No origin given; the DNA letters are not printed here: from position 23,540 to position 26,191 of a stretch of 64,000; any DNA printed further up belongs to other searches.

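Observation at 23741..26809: Orphan, divergent FlaI/VirB11-class ATPase (783 aa) placed beside a membrane-anchored SNase nuclease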

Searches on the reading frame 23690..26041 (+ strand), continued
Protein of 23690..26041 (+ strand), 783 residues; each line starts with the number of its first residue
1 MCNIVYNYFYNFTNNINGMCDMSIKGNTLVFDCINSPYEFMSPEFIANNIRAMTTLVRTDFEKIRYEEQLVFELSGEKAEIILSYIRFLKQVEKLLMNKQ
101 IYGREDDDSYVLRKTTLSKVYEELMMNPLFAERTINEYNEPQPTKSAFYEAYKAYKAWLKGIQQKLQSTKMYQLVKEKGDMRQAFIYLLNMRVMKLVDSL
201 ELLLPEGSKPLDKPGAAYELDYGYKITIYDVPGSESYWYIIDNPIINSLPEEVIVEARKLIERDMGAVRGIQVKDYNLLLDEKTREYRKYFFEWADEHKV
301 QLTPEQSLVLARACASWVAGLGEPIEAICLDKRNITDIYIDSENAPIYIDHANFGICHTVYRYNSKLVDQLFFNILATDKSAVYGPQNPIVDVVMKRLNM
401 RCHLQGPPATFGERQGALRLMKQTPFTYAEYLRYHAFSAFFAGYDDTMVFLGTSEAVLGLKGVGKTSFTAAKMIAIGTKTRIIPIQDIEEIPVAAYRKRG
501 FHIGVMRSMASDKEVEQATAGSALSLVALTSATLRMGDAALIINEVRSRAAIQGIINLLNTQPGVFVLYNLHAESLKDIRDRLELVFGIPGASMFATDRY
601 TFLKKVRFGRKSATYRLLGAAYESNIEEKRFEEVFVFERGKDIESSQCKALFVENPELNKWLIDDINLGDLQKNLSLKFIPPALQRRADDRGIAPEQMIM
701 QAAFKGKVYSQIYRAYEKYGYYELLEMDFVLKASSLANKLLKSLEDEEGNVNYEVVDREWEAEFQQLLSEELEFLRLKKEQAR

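Call 51: list_cluster_members(proteins=[P0134, P0135, P0136, P0138, P0139, P0143, P0144, P0145, P0158, P0159])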
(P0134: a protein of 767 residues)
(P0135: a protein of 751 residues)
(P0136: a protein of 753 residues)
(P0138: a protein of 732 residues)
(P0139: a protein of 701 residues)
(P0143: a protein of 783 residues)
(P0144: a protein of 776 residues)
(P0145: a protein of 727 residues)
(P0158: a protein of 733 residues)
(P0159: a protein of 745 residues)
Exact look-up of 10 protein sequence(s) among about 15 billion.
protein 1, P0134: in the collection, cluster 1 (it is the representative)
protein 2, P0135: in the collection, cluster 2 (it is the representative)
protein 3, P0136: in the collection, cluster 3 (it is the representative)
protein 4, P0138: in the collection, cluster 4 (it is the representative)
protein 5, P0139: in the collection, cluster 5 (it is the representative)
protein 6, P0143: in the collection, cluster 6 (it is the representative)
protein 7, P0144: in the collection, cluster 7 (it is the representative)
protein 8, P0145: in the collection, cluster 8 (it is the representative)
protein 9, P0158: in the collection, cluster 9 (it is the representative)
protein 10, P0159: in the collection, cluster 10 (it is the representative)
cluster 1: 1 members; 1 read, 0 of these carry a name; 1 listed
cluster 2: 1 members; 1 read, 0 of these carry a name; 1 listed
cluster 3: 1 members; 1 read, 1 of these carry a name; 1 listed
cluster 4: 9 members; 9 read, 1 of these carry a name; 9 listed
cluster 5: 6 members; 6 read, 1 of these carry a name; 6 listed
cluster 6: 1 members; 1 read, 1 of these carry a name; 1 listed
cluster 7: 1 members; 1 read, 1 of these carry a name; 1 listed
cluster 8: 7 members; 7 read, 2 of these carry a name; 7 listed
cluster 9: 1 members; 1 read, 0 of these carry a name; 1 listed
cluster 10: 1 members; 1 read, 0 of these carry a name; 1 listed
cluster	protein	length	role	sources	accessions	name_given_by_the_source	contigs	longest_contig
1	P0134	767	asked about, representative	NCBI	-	-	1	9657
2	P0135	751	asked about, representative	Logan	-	-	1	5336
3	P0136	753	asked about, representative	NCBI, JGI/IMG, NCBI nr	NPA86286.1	MAG: type II/IV secretion system ATPase subunit [bacterium] | type II/IV secretion system ATPase subunit [bacterium]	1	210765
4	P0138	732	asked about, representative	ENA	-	-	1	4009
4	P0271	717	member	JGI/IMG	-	flagellar protein FlaI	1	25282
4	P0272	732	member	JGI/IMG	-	-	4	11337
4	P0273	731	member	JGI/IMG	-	-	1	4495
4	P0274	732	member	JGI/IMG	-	-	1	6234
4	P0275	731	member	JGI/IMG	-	-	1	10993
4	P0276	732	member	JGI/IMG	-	-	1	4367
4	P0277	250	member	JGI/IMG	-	-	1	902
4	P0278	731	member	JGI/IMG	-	-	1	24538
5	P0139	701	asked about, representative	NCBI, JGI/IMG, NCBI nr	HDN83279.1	MAG TPA: hypothetical protein ENG50_02820 [Candidatus Altiarchaeales archaeon] | hypothetical protein [Candidatus Altiarchaeales archaeon]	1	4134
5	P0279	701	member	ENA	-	-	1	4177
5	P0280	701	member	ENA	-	-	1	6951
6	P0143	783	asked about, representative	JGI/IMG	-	archaeal flagellar protein FlaI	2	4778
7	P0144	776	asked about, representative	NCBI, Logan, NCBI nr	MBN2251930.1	MAG: CpaF family protein [Candidatus Altiarchaeota archaeon] | CpaF family protein [Candidatus Altiarchaeota archaeon]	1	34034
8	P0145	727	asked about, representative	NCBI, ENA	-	-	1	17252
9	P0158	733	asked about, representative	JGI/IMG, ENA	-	-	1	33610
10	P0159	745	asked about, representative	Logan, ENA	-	-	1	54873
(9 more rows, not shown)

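Call 54: search_protein_families(library=pfam, proteins=[P0159, P0139, P0144, P0136, P0135, P0121], max_evalue=0.01)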
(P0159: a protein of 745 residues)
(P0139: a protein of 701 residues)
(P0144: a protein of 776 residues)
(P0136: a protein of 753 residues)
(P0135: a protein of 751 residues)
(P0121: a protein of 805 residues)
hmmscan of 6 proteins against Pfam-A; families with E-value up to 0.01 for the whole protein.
P0159 (745 aa): 3 families
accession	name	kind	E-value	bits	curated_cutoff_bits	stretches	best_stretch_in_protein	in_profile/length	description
PF00437.27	T2SSE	-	1.1e-21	77.4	24.9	1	325-596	19-274/370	Type II/IV secretion system protein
PF13191.12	AAA_16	-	0.0025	18.7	32.6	1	450-483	24-57/167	AAA ATPase domain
PF00005.33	ABC_tran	-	0.0084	17.2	25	0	443-475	4-36/137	ABC transporter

P0139 (701 aa): 9 families
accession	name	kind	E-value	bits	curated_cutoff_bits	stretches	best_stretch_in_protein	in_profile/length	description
PF00437.27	T2SSE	-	1.2e-20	73.9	24.9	1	358-559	90-270/370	Type II/IV secretion system protein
PF13191.12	AAA_16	-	1.3e-05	26.2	32.6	1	415-517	25-120/167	AAA ATPase domain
PF13401.12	AAA_22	-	0.00054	20.7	27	1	413-449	4-41/130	AAA domain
PF20720.3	nSTAND3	-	0.0013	18.9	27.2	0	412-453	15-57/155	Novel STAND NTPase 3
PF12775.13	AAA_7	-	0.0018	18.3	25.8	1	406-448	25-68/181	P-loop containing dynein motor region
PF13173.12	AAA_14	-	0.004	17.6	27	1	414-449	2-39/129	AAA domain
PF00005.33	ABC_tran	-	0.0055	17.8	25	0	407-448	4-45/137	ABC transporter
PF10412.15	TrwB_AAD_bind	-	0.0072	15.7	20.5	0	413-450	14-51/387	Type IV secretion-system coupling protein DNA-binding domain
PF05673.19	DUF815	-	0.0093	15.6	23.8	0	415-447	54-87/249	Protein of unknown function (DUF815)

P0144 (776 aa): 3 families
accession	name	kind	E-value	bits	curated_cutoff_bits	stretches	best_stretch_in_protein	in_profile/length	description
PF00437.27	T2SSE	-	6.9e-22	78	24.9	1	420-624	91-277/370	Type II/IV secretion system protein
PF04665.18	Pox_A32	-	0.00093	19.2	22.8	1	472-508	10-46/242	Poxvirus A32 protein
PF12775.13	AAA_7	-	0.0011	19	25.8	1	467-508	25-67/181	P-loop containing dynein motor region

P0136 (753 aa): 2 families
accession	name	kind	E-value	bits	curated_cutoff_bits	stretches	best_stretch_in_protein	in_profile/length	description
PF00437.27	T2SSE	-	5e-21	75.2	24.9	1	365-602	53-275/370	Type II/IV secretion system protein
PF12775.13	AAA_7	-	0.0087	16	25.8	0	443-484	24-66/181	P-loop containing dynein motor region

P0135 (751 aa): 3 families
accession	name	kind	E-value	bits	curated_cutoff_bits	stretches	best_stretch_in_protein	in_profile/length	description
PF00437.27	T2SSE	-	4.5e-25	88.5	24.9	1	411-616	100-290/370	Type II/IV secretion system protein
PF13191.12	AAA_16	-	0.0015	19.5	32.6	1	457-554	26-118/167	AAA ATPase domain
PF13555.12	AAA_29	-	0.0068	16.6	27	0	453-482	20-49/61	P-loop containing region of AAA domain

P0121 (805 aa): 0 families

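Call 56: find_homologous_proteins(query=A3, max_evalue=1e-10)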
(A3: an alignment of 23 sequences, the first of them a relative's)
Query A3 (23 sequences) (745 aa, profile of the alignment): 4813 proteins with E <= 1e-10 among 8000 candidates; the best 120 are listed.
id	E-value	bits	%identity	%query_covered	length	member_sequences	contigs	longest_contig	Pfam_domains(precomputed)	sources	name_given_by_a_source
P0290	1.2e-280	952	35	99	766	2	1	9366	PF00437.27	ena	-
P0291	2.9e-278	944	43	100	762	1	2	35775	PF00437.27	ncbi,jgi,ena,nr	ncbi:hypothetical protein DRJ48_00135 [Candidatus Woesearchaeota archaeon]|nr:MAG: hypothetical prot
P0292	3.2e-278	944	43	99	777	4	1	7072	PF00437.27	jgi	jgi:type IV secretory pathway ATPase VirB11/archaellum biosynthesis ATPase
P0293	3.5e-277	940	46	98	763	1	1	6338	PF00437.27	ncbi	-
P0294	3.6e-277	940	43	100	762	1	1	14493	PF00437.27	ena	-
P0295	6.0e-277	939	46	98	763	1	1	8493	PF00437.27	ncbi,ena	-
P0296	1.4e-275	935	43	99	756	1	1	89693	PF00437.27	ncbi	ncbi:MAG: type II/IV secretion system ATPase subunit [Nanoarchaeota archaeon]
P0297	2.1e-275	934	43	99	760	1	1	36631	PF00437.27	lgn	-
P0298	2.3e-275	934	46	99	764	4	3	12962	PF00437.27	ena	-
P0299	2.9e-275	934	44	99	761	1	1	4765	PF00437.27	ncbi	-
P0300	3.0e-275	934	42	98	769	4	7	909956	PF00437.27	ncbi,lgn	ncbi:MAG: type II/IV secretion system ATPase subunit [Candidatus Woesearchaeota archaeon]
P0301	2.2e-274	931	43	98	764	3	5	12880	PF00437.27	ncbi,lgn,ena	-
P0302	3.9e-274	930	42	100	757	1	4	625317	PF00437.27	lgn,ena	-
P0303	5.0e-274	930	43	99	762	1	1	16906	PF00437.27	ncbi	-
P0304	5.3e-274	930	44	99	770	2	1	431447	PF00437.27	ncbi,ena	-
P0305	5.6e-274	930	45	99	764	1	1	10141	PF00437.27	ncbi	-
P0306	7.4e-274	929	45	99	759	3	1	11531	PF00437.27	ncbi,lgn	-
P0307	1.1e-273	929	44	98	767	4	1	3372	PF00437.27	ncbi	-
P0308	1.6e-273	928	43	99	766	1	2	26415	PF00437.27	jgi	jgi:archaeal flagellar protein FlaI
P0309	1.9e-273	928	46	99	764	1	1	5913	PF00437.27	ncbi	-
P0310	2.8e-273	927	44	99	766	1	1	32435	PF00437.27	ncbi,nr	ncbi:type II/IV secretion system ATPase subunit [Candidatus Woesearchaeota archaeon]|nr:type II/IV s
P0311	3.8e-273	927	43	98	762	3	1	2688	PF00437.27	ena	-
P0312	4.5e-273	927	46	99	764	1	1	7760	PF00437.27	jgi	-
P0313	4.7e-273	926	45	99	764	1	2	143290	PF00437.27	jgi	jgi:archaeal flagellar protein FlaI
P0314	5.1e-273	926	46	99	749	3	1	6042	PF00437.27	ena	-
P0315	8.3e-273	926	36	99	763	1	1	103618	PF00437.27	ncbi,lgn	-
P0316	1.4e-272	925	44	99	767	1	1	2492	PF00437.27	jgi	-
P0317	2.1e-272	924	44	99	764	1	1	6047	PF00437.27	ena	-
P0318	2.2e-272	924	44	99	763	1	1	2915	PF00437.27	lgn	-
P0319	2.8e-272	924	43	99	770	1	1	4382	PF00437.27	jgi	jgi:flagellar protein FlaI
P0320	3.8e-272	924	44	99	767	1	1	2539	PF00437.27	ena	-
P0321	5.3e-272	923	46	100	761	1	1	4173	PF00437.27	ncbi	-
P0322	6.4e-272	923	42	98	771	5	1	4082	PF00437.27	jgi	jgi:flagellar protein FlaI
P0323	8.8e-272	922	43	99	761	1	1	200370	PF00437.27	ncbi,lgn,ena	-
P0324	1.3e-271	922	44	99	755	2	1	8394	PF00437.27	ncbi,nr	ncbi:hypothetical protein GF336_04875 [Candidatus Woesearchaeota archaeon]|nr:hypothetical protein [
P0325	1.3e-271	922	45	99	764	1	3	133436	PF00437.27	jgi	-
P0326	1.5e-271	922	43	100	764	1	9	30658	PF00437.27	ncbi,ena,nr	ncbi:type II/IV secretion system ATPase subunit [Candidatus Woesearchaeota archaeon]|nr:type II/IV s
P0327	1.7e-271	921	46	99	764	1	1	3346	PF00437.27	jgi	-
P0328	2.1e-271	921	43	99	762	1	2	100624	PF00437.27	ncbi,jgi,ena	-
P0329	2.3e-271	921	43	99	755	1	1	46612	PF00437.27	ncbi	ncbi:MAG: type II/IV secretion system ATPase subunit [archaeon]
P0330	3.0e-271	921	44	99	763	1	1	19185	PF00437.27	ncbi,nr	ncbi:type II/IV secretion system ATPase subunit [Candidatus Woesearchaeota archaeon]|nr:type II/IV s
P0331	3.3e-271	920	42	99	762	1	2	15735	PF00437.27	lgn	-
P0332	3.5e-271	920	44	100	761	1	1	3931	PF00437.27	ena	-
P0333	3.5e-271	920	43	99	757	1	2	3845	PF00437.27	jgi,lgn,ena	-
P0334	4.0e-271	920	43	99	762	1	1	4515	PF00437.27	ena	-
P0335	4.4e-271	920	43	99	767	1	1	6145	PF00437.27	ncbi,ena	-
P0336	5.9e-271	920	43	99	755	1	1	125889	PF00437.27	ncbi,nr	ncbi:type II/IV secretion system ATPase subunit [Candidatus Woesearchaeota archaeon]|nr:type II/IV s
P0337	7.8e-271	919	43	99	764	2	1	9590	PF00437.27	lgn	-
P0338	9.2e-271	919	43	100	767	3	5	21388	PF00437.27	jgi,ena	-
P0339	9.8e-271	919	43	98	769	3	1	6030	PF00437.27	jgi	-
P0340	1.2e-270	919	43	99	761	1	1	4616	PF00437.27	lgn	-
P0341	1.3e-270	918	45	99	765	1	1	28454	PF00437.27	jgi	jgi:archaeal flagellar protein FlaI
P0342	1.3e-270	918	41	97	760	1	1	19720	PF00437.27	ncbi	ncbi:MAG: type II/IV secretion system ATPase subunit [Candidatus Aenigmatarchaeota archaeon]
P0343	1.4e-270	918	46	99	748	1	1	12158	PF00437.27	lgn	-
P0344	1.6e-270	918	43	99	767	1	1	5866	PF00437.27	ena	-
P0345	1.8e-270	918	44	99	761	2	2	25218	PF00437.27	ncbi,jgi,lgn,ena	-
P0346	2.1e-270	918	43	99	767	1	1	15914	PF00437.27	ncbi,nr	ncbi:type II/IV secretion system ATPase subunit [Candidatus Woesearchaeota archaeon]|nr:type II/IV s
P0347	2.4e-270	918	42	100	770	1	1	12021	PF00437.27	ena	-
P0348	2.4e-270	918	44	99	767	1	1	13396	PF00437.27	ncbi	-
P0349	2.5e-270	917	44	99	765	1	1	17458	PF00437.27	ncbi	-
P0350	2.7e-270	917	43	99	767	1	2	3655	PF00437.27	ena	-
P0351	2.9e-270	917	44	99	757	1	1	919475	PF00437.27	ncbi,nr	ncbi:MAG: type II/IV secretion system ATPase subunit [Candidatus Woesearchaeota archaeon]|nr:MAG: ty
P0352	3.5e-270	917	37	99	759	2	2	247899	PF00437.27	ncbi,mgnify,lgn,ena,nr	ncbi:hypothetical protein DRN74_00155 [Candidatus Micrarchaeota archaeon]|mgnify:CR=1 FL=1|nr:MAG: h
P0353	3.6e-270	917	43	99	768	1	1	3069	PF00437.27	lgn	-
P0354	5.9e-270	916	44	99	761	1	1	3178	PF00437.27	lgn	-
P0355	5.9e-270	916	45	99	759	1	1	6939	PF00437.27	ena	-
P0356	6.1e-270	916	42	98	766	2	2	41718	PF00437.27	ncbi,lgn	ncbi:MAG: ATPase, T2SS/T4P/T4SS family [Candidatus Woesearchaeota archaeon]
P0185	7.0e-270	916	42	99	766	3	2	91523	PF00437.27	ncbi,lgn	-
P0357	7.6e-270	916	44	100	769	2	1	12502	PF00437.27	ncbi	ncbi:MAG: ATPase, T2SS/T4P/T4SS family [Candidatus Nanoarchaeia archaeon]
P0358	7.7e-270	916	43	99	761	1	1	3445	PF00437.27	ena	-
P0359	7.9e-270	916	44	100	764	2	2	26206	PF00437.27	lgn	-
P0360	8.4e-270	916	43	99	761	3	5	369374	PF00437.27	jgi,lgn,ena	jgi:archaeal flagellar protein FlaI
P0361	1.0e-269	915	43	99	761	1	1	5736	PF00437.27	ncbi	-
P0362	1.0e-269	915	44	99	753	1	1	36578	PF00437.27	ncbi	-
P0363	1.1e-269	915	42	99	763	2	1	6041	PF00437.27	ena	-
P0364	1.2e-269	915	44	99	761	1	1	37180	PF00437.27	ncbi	-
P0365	1.4e-269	915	43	99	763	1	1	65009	PF00437.27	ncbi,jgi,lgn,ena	-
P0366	1.7e-269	915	44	99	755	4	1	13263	PF00437.27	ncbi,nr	ncbi:type II/IV secretion system ATPase subunit [Candidatus Woesearchaeota archaeon]|nr:type II/IV s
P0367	2.1e-269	914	46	99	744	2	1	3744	PF00437.27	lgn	-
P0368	2.6e-269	914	44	99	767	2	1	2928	PF00437.27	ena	-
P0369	2.6e-269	914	45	99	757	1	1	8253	PF00437.27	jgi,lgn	jgi:type IV secretory pathway ATPase VirB11/archaellum biosynthesis ATPase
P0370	2.6e-269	914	44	99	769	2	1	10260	PF00437.27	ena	-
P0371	3.3e-269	914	43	99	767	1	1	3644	PF00437.27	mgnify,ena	mgnify:CR=1 FL=1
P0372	3.5e-269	914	43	100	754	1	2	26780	PF00437.27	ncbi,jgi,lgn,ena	-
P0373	3.6e-269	914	43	99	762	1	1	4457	PF00437.27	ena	-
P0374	3.6e-269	914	44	99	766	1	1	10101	PF00437.27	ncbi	-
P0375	3.7e-269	914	44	99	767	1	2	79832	PF00437.27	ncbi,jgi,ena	-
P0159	3.8e-269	914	100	100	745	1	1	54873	PF00437.27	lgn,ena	-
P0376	3.9e-269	914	44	99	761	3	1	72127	PF00437.27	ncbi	-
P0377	4.2e-269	913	43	99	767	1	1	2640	PF00437.27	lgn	-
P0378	4.4e-269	913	44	100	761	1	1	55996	PF00437.27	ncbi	ncbi:MAG: type II/IV secretion system ATPase subunit [Candidatus Woesearchaeota archaeon]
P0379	6.0e-269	913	43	99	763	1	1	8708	PF00437.27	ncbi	-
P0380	6.3e-269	913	46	99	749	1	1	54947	PF00437.27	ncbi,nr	ncbi:type II/IV secretion system ATPase subunit [Candidatus Woesearchaeota archaeon]|nr:type II/IV s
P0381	6.8e-269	913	44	98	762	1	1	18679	PF00437.27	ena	-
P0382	7.3e-269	913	43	99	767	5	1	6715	PF00437.27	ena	-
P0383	8.0e-269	913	45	99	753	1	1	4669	PF00437.27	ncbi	-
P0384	8.3e-269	912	43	99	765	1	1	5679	PF00437.27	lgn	-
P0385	1.0e-268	912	44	99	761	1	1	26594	PF00437.27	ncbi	-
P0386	1.0e-268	912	44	100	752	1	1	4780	PF00437.27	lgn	-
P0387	1.1e-268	912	42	100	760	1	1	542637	PF00437.27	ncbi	ncbi:MAG: type II/IV secretion system ATPase subunit [Candidatus Woesearchaeota archaeon]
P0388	1.1e-268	912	44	100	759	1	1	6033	PF00437.27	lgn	-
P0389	1.1e-268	912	45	99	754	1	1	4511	PF00437.27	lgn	-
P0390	1.2e-268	912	43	99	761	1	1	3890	PF00437.27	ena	-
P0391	1.2e-268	912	43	99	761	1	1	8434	PF00437.27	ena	-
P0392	1.2e-268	912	43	99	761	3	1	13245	PF00437.27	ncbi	ncbi:MAG: type II/IV secretion system ATPase subunit [Nanoarchaeota archaeon]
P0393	1.3e-268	912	43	99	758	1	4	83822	PF00437.27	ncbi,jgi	-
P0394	1.5e-268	912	43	99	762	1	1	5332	PF00437.27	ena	-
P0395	1.6e-268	912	43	99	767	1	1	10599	PF00437.27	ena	-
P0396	1.6e-268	912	43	100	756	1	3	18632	PF00437.27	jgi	-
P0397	1.8e-268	911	44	99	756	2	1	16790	PF00437.27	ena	-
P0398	1.8e-268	911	44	100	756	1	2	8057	PF00437.27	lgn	-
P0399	1.8e-268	911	43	99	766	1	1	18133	PF00437.27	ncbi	-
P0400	1.8e-268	911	43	99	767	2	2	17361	PF00437.27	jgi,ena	-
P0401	1.9e-268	911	43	100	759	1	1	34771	PF00437.27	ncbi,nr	ncbi:type II/IV secretion system ATPase subunit [Candidatus Woesearchaeota archaeon]|nr:type II/IV s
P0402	2.0e-268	911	45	99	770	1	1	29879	PF00437.27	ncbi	-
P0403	2.0e-268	911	41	99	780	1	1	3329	PF00437.27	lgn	-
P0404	2.3e-268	911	34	99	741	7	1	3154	PF00437.27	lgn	-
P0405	2.3e-268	911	43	100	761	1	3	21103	PF00437.27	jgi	-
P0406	2.5e-268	911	43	99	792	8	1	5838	PF00437.27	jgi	-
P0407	2.9e-268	911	43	99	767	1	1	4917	PF00437.27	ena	-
